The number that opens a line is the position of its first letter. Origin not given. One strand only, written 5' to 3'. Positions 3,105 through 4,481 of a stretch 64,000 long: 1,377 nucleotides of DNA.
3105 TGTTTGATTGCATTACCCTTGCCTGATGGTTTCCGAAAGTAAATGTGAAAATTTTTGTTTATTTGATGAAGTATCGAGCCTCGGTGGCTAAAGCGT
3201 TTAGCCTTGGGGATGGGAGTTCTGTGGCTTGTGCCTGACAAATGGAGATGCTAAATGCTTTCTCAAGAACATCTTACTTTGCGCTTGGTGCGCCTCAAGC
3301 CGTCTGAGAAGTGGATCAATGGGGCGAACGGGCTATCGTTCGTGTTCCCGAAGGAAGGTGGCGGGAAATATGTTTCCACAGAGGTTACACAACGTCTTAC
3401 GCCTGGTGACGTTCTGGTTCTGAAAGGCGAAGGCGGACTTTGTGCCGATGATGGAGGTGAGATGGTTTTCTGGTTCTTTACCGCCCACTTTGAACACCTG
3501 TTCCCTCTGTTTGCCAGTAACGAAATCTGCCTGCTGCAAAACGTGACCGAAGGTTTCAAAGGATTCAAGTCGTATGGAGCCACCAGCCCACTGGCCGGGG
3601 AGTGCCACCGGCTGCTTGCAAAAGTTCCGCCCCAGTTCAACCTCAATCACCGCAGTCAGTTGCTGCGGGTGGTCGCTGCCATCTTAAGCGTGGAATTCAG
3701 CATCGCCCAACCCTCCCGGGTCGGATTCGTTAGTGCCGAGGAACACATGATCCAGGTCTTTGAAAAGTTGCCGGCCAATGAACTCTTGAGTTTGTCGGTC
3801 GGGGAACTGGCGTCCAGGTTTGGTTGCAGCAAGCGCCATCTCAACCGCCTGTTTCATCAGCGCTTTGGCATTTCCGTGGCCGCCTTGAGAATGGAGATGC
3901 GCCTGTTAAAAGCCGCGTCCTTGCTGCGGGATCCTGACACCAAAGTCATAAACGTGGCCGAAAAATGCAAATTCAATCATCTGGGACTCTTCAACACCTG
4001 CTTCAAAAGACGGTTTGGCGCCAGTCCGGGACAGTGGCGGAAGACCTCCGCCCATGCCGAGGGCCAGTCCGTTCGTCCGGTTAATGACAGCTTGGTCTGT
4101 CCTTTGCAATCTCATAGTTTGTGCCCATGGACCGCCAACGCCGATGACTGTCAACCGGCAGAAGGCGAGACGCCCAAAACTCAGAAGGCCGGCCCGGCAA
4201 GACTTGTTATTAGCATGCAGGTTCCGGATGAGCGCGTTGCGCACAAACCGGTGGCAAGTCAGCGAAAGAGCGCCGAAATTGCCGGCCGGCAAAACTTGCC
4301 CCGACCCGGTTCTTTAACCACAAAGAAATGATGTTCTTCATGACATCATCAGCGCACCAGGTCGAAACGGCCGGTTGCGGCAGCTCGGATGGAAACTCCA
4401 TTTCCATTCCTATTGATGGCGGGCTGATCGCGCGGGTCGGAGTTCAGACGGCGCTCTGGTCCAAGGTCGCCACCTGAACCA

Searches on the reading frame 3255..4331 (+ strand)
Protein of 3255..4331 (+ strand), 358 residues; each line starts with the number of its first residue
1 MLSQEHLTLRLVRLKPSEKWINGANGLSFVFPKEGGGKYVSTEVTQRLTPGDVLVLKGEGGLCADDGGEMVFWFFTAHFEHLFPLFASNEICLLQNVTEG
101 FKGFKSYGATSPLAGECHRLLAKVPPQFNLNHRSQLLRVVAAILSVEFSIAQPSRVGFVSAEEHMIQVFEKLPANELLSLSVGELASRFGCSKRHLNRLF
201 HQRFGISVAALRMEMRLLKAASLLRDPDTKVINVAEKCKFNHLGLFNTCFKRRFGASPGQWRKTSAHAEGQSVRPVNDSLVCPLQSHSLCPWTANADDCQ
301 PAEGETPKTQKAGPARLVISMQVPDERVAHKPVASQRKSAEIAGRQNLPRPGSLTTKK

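Call 62: find_homologous_proteins(query=window:3255-4331:+, max_evalue=1e-40)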
Query window:3255-4331:+ (358 aa): 1384 proteins with E <= 1e-40 among 5315 candidates; the best 120 are listed.
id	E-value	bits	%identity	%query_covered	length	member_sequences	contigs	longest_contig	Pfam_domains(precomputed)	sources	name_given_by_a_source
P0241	2.3e-241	818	100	100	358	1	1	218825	PF12833.14,PF00165.30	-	-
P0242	5.3e-206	702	87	100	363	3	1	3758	PF12833.14,PF00165.30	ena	-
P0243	4.7e-195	666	83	100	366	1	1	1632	PF12833.14,PF00165.30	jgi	jgi:AraC-like DNA-binding protein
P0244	1.2e-191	654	80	100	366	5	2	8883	PF12833.14,PF00165.30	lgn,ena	-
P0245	1.5e-191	654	82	99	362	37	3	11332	PF12833.14,PF00165.30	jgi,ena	jgi:AraC-like DNA-binding protein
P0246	2.1e-191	654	81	100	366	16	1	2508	PF12833.14,PF00165.30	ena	-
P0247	2.2e-191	654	82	99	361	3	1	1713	PF12833.14,PF00165.30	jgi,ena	jgi:AraC-like DNA-binding protein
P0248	1.5e-190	651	84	96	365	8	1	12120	PF12833.14,PF00165.30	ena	-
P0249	6.3e-190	649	81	100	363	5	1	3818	PF12833.14,PF00165.30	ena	-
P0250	8.0e-190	648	81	100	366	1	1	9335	PF12833.14,PF00165.30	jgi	jgi:AraC-like DNA-binding protein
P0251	4.2e-189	646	81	100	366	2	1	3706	PF12833.14,PF00165.30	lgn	-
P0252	4.3e-189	646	82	99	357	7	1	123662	PF12833.14,PF00165.30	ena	-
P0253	6.6e-189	645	82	99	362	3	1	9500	PF12833.14,PF00165.30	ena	-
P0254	8.1e-189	645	79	100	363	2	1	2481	PF12833.14,PF00165.30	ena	-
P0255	1.7e-188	644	80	100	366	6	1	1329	PF12833.14,PF00165.30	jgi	-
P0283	8.7e-162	556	75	93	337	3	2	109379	PF12833.14,PF00165.30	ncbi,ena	-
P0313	2.2e-126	440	61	94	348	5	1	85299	PF12833.14,PF00165.30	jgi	jgi:AraC-like DNA-binding protein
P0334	2.1e-121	423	59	94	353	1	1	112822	PF12833.14,PF00165.30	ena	-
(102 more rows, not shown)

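Call 63: find_encoding_contigs(protein=P0252, flank=10000, max_places=1)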
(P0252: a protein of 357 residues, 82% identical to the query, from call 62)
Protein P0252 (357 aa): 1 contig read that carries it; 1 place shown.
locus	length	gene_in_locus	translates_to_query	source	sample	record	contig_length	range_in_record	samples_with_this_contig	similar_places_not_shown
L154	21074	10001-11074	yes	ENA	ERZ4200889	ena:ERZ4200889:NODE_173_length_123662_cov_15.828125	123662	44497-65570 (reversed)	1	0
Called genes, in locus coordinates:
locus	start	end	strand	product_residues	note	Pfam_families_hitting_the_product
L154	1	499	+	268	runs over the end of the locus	PF02602:HEM4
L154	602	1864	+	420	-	PF16257:UxaE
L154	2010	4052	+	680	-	PF01055:Glyco_hydro_31_2nd, PF21365:Glyco_hydro_31_3rd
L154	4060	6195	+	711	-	-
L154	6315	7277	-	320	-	-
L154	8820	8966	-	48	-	-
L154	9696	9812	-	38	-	-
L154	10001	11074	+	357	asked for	PF12833:HTH_18, PF00165:HTH_AraC (weak)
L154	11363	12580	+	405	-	PF10082:BBP2_2 (faint)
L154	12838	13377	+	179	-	PF02563:Poly_export, PF10531:SLBB, PF22461:SLBB_2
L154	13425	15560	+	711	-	PF01656:CbiA, PF10609:ParA, PF13614:AAA_31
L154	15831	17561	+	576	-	-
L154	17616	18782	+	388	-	-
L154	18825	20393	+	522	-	PF01943:Polysacc_synt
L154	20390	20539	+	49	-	-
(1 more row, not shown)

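Call 64: find_encoding_contigs(protein=P0283, flank=10000, max_places=1)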
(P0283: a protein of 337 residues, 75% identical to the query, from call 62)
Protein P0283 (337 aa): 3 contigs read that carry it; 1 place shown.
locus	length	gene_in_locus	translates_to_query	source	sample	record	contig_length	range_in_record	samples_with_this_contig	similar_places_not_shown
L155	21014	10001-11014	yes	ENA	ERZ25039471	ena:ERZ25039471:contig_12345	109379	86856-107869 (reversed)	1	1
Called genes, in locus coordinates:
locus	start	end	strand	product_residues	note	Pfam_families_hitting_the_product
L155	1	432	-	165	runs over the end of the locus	PF01986:DUF123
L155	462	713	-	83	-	-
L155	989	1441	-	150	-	PF10861:DUF2784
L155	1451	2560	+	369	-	PF04055:Radical_SAM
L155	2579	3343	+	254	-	PF01135:PCMT, PF00398:RrnaAD, PF13847:Methyltransf_31, PF08241:Methyltransf_11 (faint), PF13649:Methyltransf_25 (weak)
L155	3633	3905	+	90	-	PF02604:PhdYeFM_antitox (faint)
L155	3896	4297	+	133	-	PF01850:PIN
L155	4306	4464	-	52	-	-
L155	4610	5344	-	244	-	PF11736:DUF3299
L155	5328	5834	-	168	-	-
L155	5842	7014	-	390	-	PF02687:FtsX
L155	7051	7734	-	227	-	PF00005:ABC_tran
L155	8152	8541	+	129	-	PF00072:Response_reg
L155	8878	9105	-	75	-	-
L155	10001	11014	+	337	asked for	PF12833:HTH_18, PF00165:HTH_AraC (weak)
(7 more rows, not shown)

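Call 65: find_encoding_contigs(protein=P0313, flank=10000, max_places=1)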
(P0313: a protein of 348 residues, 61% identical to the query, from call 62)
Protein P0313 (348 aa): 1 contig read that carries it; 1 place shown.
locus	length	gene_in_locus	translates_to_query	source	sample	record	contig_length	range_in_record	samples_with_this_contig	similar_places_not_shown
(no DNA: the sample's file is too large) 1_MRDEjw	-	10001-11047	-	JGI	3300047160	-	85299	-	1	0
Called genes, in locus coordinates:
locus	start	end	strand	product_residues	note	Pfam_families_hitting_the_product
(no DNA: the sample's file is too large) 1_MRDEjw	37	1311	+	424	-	PF05576:Peptidase_S37, PF05577:Peptidase_S28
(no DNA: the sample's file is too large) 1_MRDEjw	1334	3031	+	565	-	PF07969:Amidohydro_3, PF01979:Amidohydro_1 (weak)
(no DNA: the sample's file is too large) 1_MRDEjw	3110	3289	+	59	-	-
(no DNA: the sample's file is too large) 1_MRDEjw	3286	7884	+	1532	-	PF00072:Response_reg, PF00989:PAS, PF08448:PAS_4, PF13188:PAS_8, PF08447:PAS_3, PF13426:PAS_9, PF08447:PAS_3, PF00989:PAS, +25 more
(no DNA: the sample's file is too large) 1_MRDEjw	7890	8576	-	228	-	PF00072:Response_reg, PF00196:GerE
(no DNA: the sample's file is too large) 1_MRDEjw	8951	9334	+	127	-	PF00072:Response_reg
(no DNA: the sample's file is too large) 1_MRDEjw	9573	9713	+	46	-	-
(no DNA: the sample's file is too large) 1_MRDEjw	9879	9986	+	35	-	-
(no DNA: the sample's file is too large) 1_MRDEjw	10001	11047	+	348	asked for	PF00165:HTH_AraC (weak), PF12833:HTH_18, PF00165:HTH_AraC (weak)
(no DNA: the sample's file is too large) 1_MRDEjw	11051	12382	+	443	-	PF10082:BBP2_2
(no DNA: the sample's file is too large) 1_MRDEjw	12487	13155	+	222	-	PF02563:Poly_export, PF10531:SLBB, PF22461:SLBB_2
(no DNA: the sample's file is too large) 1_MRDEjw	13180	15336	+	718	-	PF10609:ParA, PF01656:CbiA, PF13614:AAA_31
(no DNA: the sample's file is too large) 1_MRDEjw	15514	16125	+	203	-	PF02698:DUF218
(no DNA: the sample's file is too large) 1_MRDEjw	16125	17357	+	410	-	PF13579:Glyco_trans_4_4 (faint), PF00534:Glycos_transf_1, PF13692:Glyco_trans_1_4, PF20706:GT4-conflict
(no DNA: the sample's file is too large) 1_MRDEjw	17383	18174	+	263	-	PF04794:YdjC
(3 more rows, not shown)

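Call 66: find_encoding_contigs(protein=P0334, flank=10000, max_places=1)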
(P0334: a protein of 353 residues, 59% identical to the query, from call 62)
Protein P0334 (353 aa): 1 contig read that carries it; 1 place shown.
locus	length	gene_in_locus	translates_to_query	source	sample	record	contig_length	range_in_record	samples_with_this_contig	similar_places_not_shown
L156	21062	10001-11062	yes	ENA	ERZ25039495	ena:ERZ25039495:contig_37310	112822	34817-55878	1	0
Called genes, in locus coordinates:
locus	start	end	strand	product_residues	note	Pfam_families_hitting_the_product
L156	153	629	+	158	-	-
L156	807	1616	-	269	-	PF01261:AP_endonuc_2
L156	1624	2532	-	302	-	PF01261:AP_endonuc_2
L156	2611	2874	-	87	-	-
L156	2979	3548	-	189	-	PF01408:GFO_IDH_MocA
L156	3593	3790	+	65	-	-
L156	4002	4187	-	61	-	-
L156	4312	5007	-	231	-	PF13683:rve_3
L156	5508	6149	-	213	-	PF07971:Glyco_hydro_92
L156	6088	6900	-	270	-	PF07971:Glyco_hydro_92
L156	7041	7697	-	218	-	PF17678:Glyco_hydro_92N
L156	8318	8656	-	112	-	PF00072:Response_reg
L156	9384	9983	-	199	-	-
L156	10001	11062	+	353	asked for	PF12833:HTH_18, PF00165:HTH_AraC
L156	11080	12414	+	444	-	PF10082:BBP2_2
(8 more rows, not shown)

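Call 75: search_protein_families(library=pfam, proteins=[window:3255-4331:+], max_evalue=10)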
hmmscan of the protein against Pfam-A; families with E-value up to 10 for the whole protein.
window:3255-4331:+ (358 aa): 3 families
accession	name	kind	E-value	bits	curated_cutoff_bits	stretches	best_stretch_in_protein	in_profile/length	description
PF12833.13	HTH_18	-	3.7e-22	78.8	33.6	1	185-263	1-79/80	Helix-turn-helix domain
PF00165.29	HTH_AraC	-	2.2e-14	53.6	26.6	2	228-263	8-42/42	Bacterial regulatory helix-turn-helix proteins, AraC family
PF21073.2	GDH_HM1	-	0.19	12.1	21.2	1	164-186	26-48/60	Glutamate dehydrogenase, helical motif 1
